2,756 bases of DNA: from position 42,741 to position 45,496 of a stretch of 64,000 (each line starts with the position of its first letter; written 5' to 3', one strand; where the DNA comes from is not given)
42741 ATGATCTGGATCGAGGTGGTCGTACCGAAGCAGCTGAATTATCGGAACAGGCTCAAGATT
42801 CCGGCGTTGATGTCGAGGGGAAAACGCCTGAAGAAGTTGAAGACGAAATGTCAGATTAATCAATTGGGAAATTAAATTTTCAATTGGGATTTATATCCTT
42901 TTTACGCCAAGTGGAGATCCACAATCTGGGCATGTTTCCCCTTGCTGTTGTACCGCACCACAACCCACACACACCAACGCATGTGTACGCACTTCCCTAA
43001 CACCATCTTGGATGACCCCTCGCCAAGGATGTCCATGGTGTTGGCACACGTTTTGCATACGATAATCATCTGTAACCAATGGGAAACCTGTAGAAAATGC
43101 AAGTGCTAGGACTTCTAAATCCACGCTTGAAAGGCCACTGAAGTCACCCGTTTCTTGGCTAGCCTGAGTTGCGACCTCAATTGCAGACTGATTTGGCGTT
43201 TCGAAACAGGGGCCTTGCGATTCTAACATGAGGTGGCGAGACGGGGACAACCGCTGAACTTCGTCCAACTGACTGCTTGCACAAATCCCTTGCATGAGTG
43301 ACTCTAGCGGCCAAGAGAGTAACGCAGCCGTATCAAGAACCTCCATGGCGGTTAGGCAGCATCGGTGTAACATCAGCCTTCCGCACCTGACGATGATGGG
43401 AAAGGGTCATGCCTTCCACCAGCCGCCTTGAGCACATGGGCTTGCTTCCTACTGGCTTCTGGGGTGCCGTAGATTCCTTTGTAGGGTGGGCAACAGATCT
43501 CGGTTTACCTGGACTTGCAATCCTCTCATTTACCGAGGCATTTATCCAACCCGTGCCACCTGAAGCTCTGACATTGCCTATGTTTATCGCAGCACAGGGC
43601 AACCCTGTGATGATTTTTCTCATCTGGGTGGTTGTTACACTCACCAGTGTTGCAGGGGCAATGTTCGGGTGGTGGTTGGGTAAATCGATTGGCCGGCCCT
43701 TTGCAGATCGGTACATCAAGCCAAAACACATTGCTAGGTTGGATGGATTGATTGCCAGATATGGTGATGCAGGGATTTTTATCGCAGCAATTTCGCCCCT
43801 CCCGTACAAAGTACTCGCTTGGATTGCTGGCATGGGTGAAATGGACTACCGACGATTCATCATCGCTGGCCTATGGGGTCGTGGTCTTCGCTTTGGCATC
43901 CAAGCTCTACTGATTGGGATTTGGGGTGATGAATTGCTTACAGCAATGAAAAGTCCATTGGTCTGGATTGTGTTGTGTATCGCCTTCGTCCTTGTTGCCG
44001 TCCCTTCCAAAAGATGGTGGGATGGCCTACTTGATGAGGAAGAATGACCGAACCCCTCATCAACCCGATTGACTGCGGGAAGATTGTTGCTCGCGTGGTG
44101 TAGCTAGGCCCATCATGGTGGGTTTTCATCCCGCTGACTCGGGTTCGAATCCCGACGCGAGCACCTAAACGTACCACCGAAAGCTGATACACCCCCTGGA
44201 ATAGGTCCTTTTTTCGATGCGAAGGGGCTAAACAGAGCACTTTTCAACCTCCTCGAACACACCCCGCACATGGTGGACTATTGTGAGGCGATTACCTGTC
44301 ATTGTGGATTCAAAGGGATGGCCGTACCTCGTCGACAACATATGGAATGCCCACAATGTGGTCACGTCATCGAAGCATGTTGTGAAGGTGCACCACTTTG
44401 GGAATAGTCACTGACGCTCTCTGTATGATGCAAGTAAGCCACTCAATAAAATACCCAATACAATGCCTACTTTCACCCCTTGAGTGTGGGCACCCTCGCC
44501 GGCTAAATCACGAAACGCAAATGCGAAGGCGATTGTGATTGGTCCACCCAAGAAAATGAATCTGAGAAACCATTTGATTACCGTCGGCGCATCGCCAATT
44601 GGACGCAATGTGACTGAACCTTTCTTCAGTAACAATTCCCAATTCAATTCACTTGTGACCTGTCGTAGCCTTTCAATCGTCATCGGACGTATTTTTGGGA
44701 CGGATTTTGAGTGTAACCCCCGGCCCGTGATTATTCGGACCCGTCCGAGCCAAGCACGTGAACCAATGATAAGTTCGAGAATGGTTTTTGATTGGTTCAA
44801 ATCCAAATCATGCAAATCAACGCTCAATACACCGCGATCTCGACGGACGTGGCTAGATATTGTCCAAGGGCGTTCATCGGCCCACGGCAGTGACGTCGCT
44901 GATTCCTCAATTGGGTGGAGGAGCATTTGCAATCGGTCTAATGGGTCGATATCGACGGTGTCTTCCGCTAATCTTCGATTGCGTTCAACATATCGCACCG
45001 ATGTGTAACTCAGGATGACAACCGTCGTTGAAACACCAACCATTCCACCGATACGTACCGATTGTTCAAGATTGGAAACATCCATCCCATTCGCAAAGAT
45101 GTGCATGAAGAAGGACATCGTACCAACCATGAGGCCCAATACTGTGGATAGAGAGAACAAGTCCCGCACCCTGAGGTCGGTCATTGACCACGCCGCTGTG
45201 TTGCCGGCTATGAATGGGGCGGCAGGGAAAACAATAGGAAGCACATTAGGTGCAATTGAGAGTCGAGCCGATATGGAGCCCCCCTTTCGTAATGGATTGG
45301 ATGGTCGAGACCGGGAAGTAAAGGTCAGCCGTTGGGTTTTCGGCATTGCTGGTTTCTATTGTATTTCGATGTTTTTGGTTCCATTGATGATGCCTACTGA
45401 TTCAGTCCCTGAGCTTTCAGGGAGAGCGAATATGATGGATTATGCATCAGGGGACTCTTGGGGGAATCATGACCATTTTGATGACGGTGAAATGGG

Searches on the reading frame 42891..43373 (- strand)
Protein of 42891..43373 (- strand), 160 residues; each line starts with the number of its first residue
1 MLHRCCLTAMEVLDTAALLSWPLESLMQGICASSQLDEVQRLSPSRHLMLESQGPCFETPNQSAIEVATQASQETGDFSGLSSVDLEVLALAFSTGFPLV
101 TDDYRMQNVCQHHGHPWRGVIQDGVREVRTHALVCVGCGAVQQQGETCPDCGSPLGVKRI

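Call 22: search_protein_families(library=pfam, proteins=[window:42891-43373:-], max_evalue=0.01)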
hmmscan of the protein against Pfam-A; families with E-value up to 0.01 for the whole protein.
window:42891-43373:- (160 aa): 2 families
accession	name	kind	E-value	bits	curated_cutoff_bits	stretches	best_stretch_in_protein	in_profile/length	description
PF17146.10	PIN_6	-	3e-11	44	27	1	12-93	2-85/87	PIN domain of ribonuclease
PF07191.17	Zn_ribbon_6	-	0.008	16.6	25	0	110-157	6-41/67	Double zinc ribbon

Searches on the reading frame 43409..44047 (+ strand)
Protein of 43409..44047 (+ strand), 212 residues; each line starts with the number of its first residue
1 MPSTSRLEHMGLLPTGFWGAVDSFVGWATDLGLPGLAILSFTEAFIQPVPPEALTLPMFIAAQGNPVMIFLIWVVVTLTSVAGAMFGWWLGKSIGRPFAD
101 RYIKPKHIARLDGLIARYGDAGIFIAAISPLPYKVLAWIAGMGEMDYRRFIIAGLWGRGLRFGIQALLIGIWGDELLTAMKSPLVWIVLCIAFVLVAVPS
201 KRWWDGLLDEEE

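Call 22: search_protein_families(library=pfam, proteins=[window:43409-44047:+], max_evalue=0.01)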
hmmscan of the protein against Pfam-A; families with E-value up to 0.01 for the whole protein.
window:43409-44047:+ (212 aa): 1 family
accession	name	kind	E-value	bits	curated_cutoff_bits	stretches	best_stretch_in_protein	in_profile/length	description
PF09335.16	VTT_dom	-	7.3e-14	52.7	33.9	1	58-162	8-114/123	VTT domain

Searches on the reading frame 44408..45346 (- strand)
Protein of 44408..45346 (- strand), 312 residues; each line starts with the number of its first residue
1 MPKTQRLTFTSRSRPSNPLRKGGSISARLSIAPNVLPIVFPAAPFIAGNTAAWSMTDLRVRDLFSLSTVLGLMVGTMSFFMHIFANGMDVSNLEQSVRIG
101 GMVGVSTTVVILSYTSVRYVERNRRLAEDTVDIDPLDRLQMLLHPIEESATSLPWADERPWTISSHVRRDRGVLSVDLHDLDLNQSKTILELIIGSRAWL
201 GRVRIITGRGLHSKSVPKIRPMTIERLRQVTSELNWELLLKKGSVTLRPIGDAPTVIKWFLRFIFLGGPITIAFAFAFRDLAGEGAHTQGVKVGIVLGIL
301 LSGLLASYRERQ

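Call 11: search_protein_families(library=pfam, proteins=[window:44408-45346:-], max_evalue=0.01)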
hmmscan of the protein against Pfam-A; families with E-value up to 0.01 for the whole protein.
window:44408-45346:- (312 aa): 1 family
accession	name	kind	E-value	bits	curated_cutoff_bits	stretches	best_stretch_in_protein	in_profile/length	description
PF01713.27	Smr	-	0.0094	16.5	25.7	0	176-230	1-53/77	Smr domain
